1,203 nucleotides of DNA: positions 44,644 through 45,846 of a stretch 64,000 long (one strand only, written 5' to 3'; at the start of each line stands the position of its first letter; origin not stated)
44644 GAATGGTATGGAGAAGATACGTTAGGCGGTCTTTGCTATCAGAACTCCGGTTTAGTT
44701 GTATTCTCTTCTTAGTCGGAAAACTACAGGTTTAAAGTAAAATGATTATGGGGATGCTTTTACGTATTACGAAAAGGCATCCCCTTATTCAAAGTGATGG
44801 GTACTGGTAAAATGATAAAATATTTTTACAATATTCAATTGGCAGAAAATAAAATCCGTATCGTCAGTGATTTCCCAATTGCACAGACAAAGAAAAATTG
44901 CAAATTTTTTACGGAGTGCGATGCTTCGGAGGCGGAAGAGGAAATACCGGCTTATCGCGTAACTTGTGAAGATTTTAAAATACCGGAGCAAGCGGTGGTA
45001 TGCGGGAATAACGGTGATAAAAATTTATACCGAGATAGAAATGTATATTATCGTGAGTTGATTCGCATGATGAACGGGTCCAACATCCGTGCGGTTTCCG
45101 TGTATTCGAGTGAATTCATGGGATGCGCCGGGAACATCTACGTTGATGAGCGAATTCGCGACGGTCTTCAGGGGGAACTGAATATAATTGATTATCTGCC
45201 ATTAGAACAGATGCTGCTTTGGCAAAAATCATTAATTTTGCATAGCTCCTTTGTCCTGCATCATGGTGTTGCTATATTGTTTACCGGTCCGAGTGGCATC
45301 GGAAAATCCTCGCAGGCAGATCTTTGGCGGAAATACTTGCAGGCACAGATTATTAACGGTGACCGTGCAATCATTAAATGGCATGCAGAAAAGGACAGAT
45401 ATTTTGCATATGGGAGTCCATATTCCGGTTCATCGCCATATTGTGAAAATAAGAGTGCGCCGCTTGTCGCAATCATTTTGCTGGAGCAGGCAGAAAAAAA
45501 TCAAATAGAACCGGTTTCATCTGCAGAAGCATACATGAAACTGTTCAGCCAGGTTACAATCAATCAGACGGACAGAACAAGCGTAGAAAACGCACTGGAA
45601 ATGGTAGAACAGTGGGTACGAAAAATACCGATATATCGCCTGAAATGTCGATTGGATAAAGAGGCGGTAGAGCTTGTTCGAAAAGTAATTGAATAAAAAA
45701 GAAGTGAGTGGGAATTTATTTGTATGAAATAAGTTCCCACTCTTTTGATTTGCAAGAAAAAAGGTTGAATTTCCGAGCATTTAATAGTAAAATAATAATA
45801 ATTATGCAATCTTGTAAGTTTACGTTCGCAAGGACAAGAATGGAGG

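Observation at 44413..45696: Lasso-type leader on a 100-aa Cys/Gly-rich ORF ending in Ser-Ser, next to an HPr-kinase-like gene, with no lasso machinery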

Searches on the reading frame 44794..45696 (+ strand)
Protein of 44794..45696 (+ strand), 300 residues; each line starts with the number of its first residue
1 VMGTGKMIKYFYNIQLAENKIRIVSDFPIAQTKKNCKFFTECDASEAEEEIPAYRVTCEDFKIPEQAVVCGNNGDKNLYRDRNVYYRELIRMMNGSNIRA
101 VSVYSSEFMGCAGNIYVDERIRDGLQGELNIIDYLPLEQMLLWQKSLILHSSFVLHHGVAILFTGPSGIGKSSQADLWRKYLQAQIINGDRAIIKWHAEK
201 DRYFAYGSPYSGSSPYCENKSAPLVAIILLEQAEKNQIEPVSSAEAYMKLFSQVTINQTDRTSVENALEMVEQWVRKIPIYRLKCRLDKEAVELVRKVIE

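Call 3: search_protein_families(library=pfam, proteins=[window:44794-45696:+], max_evalue=1)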
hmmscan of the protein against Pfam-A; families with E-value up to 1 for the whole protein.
window:44794-45696:+ (300 aa): 4 families
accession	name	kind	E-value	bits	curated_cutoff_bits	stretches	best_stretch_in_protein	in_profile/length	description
PF07475.17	Hpr_kinase_C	-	0.012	15.6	33.3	1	147-175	7-35/171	HPr Serine kinase C-terminal domain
PF13555.12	AAA_29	-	0.16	12.2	27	1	157-173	22-37/61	P-loop containing region of AAA domain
PF00005.33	ABC_tran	-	0.22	12.6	25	1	151-177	4-30/137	ABC transporter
PF13191.12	AAA_16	-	0.22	12.4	32.6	1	160-231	26-85/167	AAA ATPase domain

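Call 4: search_protein_families(library=ncbifam, proteins=[window:44794-45696:+], max_evalue=1)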
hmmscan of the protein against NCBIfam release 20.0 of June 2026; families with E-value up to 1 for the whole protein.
window:44794-45696:+ (300 aa): 7 families
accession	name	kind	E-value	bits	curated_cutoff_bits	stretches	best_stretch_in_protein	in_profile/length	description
TIGR04249.1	SCM_chp_ScmC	equivalog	2e-05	24.1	125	1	146-287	125-267/292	SynChlorMet cassette protein ScmC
TIGR00679.1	hpr-ser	equivalog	0.018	14.3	240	1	146-173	131-158/300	HPr(Ser) kinase/phosphatase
TIGR04352.1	HprK_rel_A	equivalog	0.033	13.3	200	1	144-173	94-123/280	HprK-related kinase A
TIGR00954.1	3a01203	subfamily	0.049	12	918.9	1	146-173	467-494/660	peroxysomal long chain fatty acyl transporter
NF004310.0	PRK05707.1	equivalog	0.057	12.8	280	1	140-185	4-49/328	DNA polymerase III subunit delta'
TIGR01346.1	isocit_lyase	equivalog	0.064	11.6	275.9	1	200-297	247-340/527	isocitrate lyase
NF007601.2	PRK10247.1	equivalog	0.092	12.2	292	1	144-174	13-43/204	iron efflux ABC transporter ATP-binding subunit FetA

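Call 9: find_homologous_proteins(query=window:44794-45696:+, max_evalue=0.001)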
Query window:44794-45696:+ (300 aa): 270 proteins with E <= 0.001 among 804 candidates; the best 120 are listed.
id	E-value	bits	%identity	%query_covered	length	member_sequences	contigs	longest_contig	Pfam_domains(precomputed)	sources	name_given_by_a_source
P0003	4.2e-195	664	100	98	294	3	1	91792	PF27840.1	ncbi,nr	ncbi:MAG: hypothetical protein E7269_05075 [Lachnospiraceae bacterium]|nr:hypothetical protein [Lach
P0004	1.7e-105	370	55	99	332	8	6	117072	PF27840.1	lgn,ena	-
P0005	1.2e-43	168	46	58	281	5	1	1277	PF27840.1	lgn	-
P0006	1.3e-43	167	47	58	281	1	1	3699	PF27840.1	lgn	-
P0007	8.9e-43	165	46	58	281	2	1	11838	PF27840.1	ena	-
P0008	3.6e-42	163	45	58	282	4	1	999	PF27840.1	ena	-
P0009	1.9e-41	160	48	57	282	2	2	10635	PF27840.1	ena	-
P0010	2.5e-41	160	34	97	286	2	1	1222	PF27840.1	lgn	-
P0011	3.8e-41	159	45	57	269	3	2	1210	PF27840.1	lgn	-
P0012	5.4e-41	159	43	62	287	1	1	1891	PF27840.1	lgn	-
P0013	1.5e-40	157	44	62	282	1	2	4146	PF27840.1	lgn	-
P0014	2.8e-40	156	43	58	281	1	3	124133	PF27840.1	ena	-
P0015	1.8e-39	154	42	61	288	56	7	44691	PF27840.1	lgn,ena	-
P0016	2.6e-39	153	35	98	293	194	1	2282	PF27840.1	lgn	-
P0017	3.3e-39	153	43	59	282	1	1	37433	PF27840.1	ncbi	-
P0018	4.5e-39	152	35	93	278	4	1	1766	PF27840.1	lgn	-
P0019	8.1e-39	152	43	57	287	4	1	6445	PF27840.1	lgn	-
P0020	1.0e-38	151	43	60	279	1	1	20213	PF27840.1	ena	-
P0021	2.2e-38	150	41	75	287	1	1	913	PF27840.1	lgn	-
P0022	2.4e-38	150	47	56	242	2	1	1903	PF27840.1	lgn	-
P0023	3.0e-38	150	43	57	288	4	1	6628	PF27840.1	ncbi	-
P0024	6.6e-38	149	41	61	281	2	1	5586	PF27840.1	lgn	-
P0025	9.1e-38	148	36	82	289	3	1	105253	PF27840.1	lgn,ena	-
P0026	9.6e-38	148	38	75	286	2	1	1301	PF27840.1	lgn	-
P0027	1.1e-37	148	35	97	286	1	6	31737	PF27840.1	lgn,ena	-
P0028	1.9e-37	147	45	50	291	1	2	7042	PF27840.1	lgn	-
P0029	2.2e-37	147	45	58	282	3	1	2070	PF27840.1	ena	-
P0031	3.8e-37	146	40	60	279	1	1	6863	PF27840.1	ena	-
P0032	5.0e-37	146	35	96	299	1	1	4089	PF27840.1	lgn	-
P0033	5.0e-37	146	36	74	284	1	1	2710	PF27840.1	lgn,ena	-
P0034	6.2e-37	145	44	59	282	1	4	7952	PF27840.1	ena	-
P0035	6.3e-37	145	42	58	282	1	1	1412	PF27840.1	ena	-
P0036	7.5e-37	145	39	63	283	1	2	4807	PF27840.1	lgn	-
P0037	7.5e-37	145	43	56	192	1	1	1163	PF27840.1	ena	-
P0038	8.5e-37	145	43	57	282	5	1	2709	PF27840.1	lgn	-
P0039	9.0e-37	145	48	50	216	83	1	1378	PF27840.1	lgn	-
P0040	9.0e-37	145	42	57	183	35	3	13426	PF27840.1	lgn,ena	-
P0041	1.1e-36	145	31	98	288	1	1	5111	PF27840.1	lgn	-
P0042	1.1e-36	145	52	50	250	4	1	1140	PF27840.1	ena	-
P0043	1.1e-36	145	39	60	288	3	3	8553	PF27840.1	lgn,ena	-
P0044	1.1e-36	145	43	58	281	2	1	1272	PF27840.1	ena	-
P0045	1.1e-36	145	45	55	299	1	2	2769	PF27840.1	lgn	-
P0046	1.2e-36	145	44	54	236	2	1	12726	PF27840.1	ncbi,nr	ncbi:MAG: hypothetical protein LUH03_08405 [Oscillospiraceae bacterium]|nr:hypothetical protein [Osc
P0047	2.2e-36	144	48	50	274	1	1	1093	PF27840.1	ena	-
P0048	2.3e-36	144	42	55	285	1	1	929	PF27840.1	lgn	-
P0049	2.7e-36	143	48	52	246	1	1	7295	PF27840.1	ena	-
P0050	2.7e-36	143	41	57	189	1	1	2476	PF27840.1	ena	-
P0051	2.9e-36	143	41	67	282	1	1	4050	PF27840.1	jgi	-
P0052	3.4e-36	143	40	62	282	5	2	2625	PF27840.1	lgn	-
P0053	3.6e-36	143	41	67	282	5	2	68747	PF27840.1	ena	-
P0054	3.7e-36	143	42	57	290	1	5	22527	PF27840.1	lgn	-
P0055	3.7e-36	143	43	55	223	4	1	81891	PF27840.1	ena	-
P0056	3.8e-36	143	41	58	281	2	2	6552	PF27840.1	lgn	-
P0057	4.1e-36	143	33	96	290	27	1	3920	PF27840.1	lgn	-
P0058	4.4e-36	143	40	75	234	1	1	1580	PF27840.1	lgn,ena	-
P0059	4.8e-36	143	36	75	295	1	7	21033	PF27840.1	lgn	-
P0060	5.3e-36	142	44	58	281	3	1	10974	PF27840.1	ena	-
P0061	6.1e-36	142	43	58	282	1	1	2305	PF27840.1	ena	-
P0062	8.0e-36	142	47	53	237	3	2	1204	PF27840.1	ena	-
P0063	8.4e-36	142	39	67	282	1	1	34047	PF27840.1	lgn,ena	-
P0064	8.9e-36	142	47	54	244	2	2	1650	PF27840.1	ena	-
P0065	1.1e-35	141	43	56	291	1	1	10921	PF27840.1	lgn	-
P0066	1.3e-35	141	45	52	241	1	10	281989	PF27840.1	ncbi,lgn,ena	-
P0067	1.3e-35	141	45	55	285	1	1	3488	PF27840.1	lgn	-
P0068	1.4e-35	141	45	50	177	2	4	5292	PF27840.1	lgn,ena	-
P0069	1.4e-35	141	42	58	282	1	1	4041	PF27840.1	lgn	-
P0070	1.5e-35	141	46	50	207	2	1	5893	PF27840.1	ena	-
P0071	1.6e-35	141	43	53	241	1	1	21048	PF27840.1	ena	-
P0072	1.6e-35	141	45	53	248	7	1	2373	PF27840.1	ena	-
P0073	1.7e-35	141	39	74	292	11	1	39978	PF27840.1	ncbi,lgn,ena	-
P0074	1.7e-35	141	43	54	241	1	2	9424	PF27840.1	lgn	-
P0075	1.9e-35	141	36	93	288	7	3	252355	PF27840.1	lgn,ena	-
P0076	2.0e-35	140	44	55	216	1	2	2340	PF27840.1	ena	-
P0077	2.2e-35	140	39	61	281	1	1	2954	PF27840.1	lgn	-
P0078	2.2e-35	140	44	56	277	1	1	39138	PF27840.1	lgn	-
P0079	2.4e-35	140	43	55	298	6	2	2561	PF27840.1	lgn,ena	-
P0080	2.4e-35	140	46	52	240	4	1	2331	PF27840.1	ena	-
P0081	2.5e-35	140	43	55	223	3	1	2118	PF27840.1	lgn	-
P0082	3.0e-35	140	41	62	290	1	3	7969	PF27840.1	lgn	-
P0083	3.0e-35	140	41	62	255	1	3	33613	PF27840.1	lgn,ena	-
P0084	3.3e-35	140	43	57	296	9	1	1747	PF27840.1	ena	-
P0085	3.3e-35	140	42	64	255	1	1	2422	PF27840.1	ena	-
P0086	3.4e-35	140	41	61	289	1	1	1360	PF27840.1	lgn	-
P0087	3.6e-35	140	42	59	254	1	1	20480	PF27840.1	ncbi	-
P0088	3.7e-35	140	43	57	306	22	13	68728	PF27840.1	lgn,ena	-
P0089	3.8e-35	140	44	55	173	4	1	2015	PF27840.1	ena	-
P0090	3.8e-35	140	46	52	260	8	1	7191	PF27840.1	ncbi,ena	-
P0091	4.0e-35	140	45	55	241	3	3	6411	PF27840.1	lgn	-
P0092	5.0e-35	139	45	53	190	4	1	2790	PF27840.1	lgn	-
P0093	5.6e-35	139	47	52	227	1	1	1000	PF27840.1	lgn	-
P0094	5.7e-35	139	47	51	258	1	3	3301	PF27840.1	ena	-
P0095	7.3e-35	139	47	53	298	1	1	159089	PF27840.1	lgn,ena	-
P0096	7.4e-35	139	42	57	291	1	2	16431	PF27840.1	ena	-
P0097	8.5e-35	138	47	53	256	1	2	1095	PF27840.1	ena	-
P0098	1.5e-34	138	41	55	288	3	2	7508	PF27840.1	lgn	-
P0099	1.5e-34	138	46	52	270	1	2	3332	PF27840.1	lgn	-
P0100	1.5e-34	138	35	82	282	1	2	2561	PF27840.1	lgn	-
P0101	1.6e-34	138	45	53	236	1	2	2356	PF27840.1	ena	-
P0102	1.8e-34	137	44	53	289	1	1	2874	PF27840.1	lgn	-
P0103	1.8e-34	137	45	51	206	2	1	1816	PF27840.1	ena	-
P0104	1.9e-34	137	44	53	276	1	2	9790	PF27840.1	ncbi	-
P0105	2.1e-34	137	44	49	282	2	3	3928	PF27840.1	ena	-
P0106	2.9e-34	137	43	51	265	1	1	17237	PF27840.1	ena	-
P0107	3.1e-34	137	44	52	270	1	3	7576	PF27840.1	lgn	-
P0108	3.3e-34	136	43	54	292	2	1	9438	PF27840.1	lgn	-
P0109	3.4e-34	136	36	81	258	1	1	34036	PF27840.1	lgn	-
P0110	3.5e-34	136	43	57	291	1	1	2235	PF27840.1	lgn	-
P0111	5.3e-34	136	30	98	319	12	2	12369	PF27840.1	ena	-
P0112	7.9e-34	135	43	55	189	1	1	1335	PF27840.1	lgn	-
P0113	7.9e-34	135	43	55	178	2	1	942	PF27840.1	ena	-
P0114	8.9e-34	135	35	81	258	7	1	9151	PF27840.1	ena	-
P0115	9.5e-34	135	42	57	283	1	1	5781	PF27840.1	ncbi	ncbi:MAG: hypothetical protein ACI4SR_09030 [Faecalibacillus sp.]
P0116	1.1e-33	135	42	56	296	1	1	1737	PF27840.1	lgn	-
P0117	1.3e-33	135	44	52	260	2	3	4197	PF27840.1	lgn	-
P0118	1.4e-33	134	42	55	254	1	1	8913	PF07475.18,PF27840.1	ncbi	-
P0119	1.5e-33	134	32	93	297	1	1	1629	PF27840.1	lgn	-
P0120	2.4e-33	134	36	71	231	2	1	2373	PF27840.1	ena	-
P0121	2.5e-33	134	40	58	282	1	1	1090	PF27840.1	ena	-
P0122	2.6e-33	134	35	80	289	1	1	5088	PF27840.1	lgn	-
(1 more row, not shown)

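Call 11: find_encoding_contigs(protein=P0066, flank=8000, max_places=3)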
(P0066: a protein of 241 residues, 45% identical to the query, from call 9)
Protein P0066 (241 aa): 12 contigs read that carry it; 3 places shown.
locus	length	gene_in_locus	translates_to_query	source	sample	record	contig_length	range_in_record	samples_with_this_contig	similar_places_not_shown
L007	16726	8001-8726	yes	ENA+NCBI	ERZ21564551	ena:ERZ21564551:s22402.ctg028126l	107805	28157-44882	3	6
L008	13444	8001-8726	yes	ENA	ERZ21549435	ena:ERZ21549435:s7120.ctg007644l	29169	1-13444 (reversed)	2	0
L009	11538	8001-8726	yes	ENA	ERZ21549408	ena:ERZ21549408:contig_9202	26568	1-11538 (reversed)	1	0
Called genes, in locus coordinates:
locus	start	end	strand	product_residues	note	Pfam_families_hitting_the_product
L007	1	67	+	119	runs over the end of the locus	PF13490:zf-HC2 (faint)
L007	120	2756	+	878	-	PF02739:5_3_exonuc_N, PF01367:5_3_exonuc, PF00476:DNA_pol_A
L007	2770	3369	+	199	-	PF01121:CoaE, PF13238:AAA_18 (faint)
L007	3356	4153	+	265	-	PF00753:Lactamase_B, PF23023:Anti-Pycsar_Apyc1, PF12706:Lactamase_B_2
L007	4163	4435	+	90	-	PF13740:ACT_6, PF01842:ACT, PF13840:ACT_7 (weak)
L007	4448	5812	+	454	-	PF05167:DUF711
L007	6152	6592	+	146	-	PF13749:HATPase_c_4, PF12802:MarR_2 (weak), PF01022:HTH_5, PF01047:MarR (weak), PF12840:HTH_20 (weak), PF13404:HTH_AsnC-type (weak), PF13412:HTH_24, PF13545:HTH_Crp_2 (weak), +1 more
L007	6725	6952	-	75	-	PF12844:HTH_19, PF13560:HTH_31, PF01381:HTH_3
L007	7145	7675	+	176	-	PF05402:PqqD (weak)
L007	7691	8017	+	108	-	-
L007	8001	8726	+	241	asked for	PF27840:ScmC (weak)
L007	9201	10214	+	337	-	PF04392:ABC_sub_bind, PF13407:Peripla_BP_4 (faint)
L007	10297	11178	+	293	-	PF02653:BPD_transp_2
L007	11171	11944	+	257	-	PF00005:ABC_tran, PF02463:SMC_N (weak), PF13304:AAA_21 (faint)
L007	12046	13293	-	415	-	PF07690:MFS_1, PF12832:MFS_1_like (faint)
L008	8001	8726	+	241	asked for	PF27840:ScmC (weak)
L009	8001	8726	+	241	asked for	PF27840:ScmC (weak)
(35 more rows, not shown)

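Call 12: find_encoding_contigs(protein=P0075, flank=8000, max_places=3)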
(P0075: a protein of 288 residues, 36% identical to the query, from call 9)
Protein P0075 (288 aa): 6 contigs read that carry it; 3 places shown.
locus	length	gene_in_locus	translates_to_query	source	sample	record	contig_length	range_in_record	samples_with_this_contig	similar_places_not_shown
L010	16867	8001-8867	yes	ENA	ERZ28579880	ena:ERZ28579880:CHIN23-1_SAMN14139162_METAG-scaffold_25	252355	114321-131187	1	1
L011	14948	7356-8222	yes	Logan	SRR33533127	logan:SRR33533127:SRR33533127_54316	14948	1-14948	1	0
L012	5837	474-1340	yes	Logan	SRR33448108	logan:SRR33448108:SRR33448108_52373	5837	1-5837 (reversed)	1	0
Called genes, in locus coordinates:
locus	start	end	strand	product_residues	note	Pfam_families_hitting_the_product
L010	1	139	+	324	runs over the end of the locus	-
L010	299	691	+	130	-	-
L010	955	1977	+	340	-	PF14659:Phage_int_SAM_3 (weak), PF00589:Phage_integrase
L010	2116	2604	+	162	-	-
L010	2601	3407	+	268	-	-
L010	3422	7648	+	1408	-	PF00092:VWA, PF13519:VWA_2, PF21426:GBS104-like_Ig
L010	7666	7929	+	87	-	-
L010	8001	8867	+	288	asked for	PF27840:ScmC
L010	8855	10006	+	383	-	PF04055:Radical_SAM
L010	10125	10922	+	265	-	PF16403:Bact_surface_Ig-like (faint)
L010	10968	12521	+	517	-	-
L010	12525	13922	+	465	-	PF02706:Wzz (weak), PF01656:CbiA, PF09140:MipZ (faint), PF10609:ParA, PF13614:AAA_31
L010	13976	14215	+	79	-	PF05402:PqqD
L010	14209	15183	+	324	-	PF27840:ScmC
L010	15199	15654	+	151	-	-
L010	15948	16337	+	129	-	-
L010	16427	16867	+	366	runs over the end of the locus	PF04055:Radical_SAM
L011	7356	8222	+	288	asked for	PF27840:ScmC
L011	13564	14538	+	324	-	PF27840:ScmC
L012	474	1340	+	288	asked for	PF27840:ScmC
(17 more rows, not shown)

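Call 18: find_related_loci(query=A1, collection=genome_contigs, flank=10000)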
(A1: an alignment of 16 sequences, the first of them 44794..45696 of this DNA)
Query A1 (300 aa) in genome_contigs; peptide patterns used: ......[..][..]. (x = any residue, [..] = any of these).
246 stretches matched a pattern; 216 encode a relative of the query (tblastn E <= 1e-3); the best 80 are kept; 80 distinct loci.
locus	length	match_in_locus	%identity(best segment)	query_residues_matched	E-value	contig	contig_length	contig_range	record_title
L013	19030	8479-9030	40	115-300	5e-43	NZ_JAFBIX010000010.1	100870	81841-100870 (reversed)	Faecalicatena contorta strain ET55 Prase_15_NODE_10_length_100870_cov_19.2292, whole genome shotgun sequence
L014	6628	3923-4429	43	130-300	5e-43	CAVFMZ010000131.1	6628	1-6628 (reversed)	Firmicutes bacterium CAG:176 isolate H07667-L1_cleanbin_000020 genome assembly, contig: Spades_H07667-L1_contig_9677, wh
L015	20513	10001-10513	43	125-297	1e-42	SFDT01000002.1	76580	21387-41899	MAG: Clostridiales bacterium isolate W0P25.027 Contig147, whole genome shotgun sequence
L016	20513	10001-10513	43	125-297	1e-42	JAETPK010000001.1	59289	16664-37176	MAG: Oscillospiraceae bacterium isolate S21_Bin3 scaffold_617, whole genome shotgun sequence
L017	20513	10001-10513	43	125-297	3e-42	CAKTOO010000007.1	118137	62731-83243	MAG: uncultured Dysosmobacter sp. isolate REFINED_METABAT215_TOP10_CONTIGS_1500_ASSEMBLY_K77_MERGED__Hadza_MoBio_hadza-I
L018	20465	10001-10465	45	140-296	1e-41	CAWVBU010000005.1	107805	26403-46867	MAG: uncultured Blautia sp. isolate metabat2_pooled_hifiasm.178 MAG genome assembly, contig: s22402.ctg028126l, whole ge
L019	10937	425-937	43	123-299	8e-41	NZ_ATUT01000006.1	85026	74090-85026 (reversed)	Faecalicoccus pleomorphus DSM 20574 G413DRAFT_scaffold00006.6_C, whole genome shotgun sequence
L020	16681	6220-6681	46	141-296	2e-40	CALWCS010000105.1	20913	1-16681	MAG: uncultured Lachnospiraceae bacterium isolate E0_FAY__bin155 genome assembly, contig: E0_FAY__k127_1991136, whole ge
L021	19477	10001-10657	39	78-299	4e-40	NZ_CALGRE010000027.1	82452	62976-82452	MAG: uncultured Eubacterium sp. isolate SRR5024280_bin.55_CONCOCT_v1.1_MAG ERZ505334.308, whole genome shotgun sequence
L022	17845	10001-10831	35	7-300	6e-40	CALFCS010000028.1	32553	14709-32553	MAG TPA_asm: uncultured Lachnospiraceae bacterium isolate SRR2857969_bin.89_CONCOCT_v1.1_MAG genome assembly, contig: ER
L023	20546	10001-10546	39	113-294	5e-40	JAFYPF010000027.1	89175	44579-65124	MAG: Clostridia bacterium isolate RGIG7296 Water_buffalos_Cecum-4__c682116, whole genome shotgun sequence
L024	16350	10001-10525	40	127-299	1e-39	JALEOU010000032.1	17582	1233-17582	MAG: Fusicatenibacter sp. isolate SUG199 k141_9797689, whole genome shotgun sequence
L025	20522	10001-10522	41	123-299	2e-39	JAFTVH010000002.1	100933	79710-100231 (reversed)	MAG: Lachnospiraceae bacterium isolate RGIG4182 Roe_deer_Colon-2__c1141, whole genome shotgun sequence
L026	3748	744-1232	42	135-299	1e-39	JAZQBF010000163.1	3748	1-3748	MAG: Faecousia sp. isolate T1900044641_TS20190107.MAGScoT_cleanbin_000043 SGB_1259_k141_895234, whole genome shotgun seq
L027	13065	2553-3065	41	123-299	4e-39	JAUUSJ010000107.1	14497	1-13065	MAG: Blautia sp. isolate N1171.6 NODE_1003_length_14497_cov_42.390735, whole genome shotgun sequence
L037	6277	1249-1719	42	141-299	2e-38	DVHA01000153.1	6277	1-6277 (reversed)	MAG TPA_asm: Candidatus Faecivivens stercoravium isolate CHK189-12415 CHK189__C137598_L6277_ERR3414584, whole genome sho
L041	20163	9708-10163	41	146-299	8e-38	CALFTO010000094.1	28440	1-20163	MAG TPA_asm: uncultured Clostridia bacterium isolate SRR6425825_bin.31_CONCOCT_v1.1_MAG genome assembly, contig: ERZ1767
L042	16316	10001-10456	45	146-299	9e-38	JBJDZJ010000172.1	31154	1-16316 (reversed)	MAG: Eubacteriales bacterium isolate LOHA09_bin.020 NODE_735_length_31154_cov_6.194990, whole genome shotgun sequence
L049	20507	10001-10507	39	130-300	3e-37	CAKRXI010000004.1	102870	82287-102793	MAG: uncultured Blautia sp. isolate REFINED_METABAT215_TOP10_CONTIGS_1500_ASSEMBLY_K77_MERGED__Hadza_MoBio_C-REDO_A_8_15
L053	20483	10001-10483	40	138-300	9e-37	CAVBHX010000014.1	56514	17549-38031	bacterium isolate G02646-L1_cleanbin_000010 genome assembly, contig: Spades_G02646-L1_contig_271, whole genome shotgun s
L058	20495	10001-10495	39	130-296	1e-36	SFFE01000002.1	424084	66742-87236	MAG: Clostridiales bacterium isolate W0P39.002 Contig3, whole genome shotgun sequence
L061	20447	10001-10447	44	150-300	2e-36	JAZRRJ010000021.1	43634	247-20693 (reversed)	MAG: Faecalimonas sp. isolate T1900045354_YK20190044.MAGScoT_cleanbin_000021 SGB_6784_k141_1488767, whole genome shotgun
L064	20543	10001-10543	39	98-297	6e-36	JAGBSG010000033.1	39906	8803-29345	MAG: Oscillospiraceae bacterium isolate RGIG9400 Yak_Cecum-1__c313817, whole genome shotgun sequence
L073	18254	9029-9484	40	146-299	8e-36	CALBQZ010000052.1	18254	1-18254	MAG TPA_asm: uncultured Clostridia bacterium isolate SRR6425795_bin.12_CONCOCT_v1.1_MAG genome assembly, contig: ERZ1767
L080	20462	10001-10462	40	144-299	7e-36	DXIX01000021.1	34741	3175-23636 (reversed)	MAG TPA_asm: Candidatus Blautia intestinigallinarum isolate CHK186-9876 CHK186__C109606_L34741_SAMEA5754830, whole genom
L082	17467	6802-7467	33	78-299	2e-35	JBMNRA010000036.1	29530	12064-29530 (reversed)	MAG: Ruminococcus sp. isolate SBF912SR2HQ0017 scaffold_6355_c1, whole genome shotgun sequence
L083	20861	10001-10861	29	5-297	3e-35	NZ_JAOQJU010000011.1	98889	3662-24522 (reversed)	Dorea acetigenes strain Sanger_03 .14207_7_43.11, whole genome shotgun sequence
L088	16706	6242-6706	39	144-299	5e-35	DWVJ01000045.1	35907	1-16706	MAG TPA_asm: Candidatus Ruminococcus avistercoris isolate CHK186-6582 CHK186__C311006_L35907_SAMEA5754830, whole genome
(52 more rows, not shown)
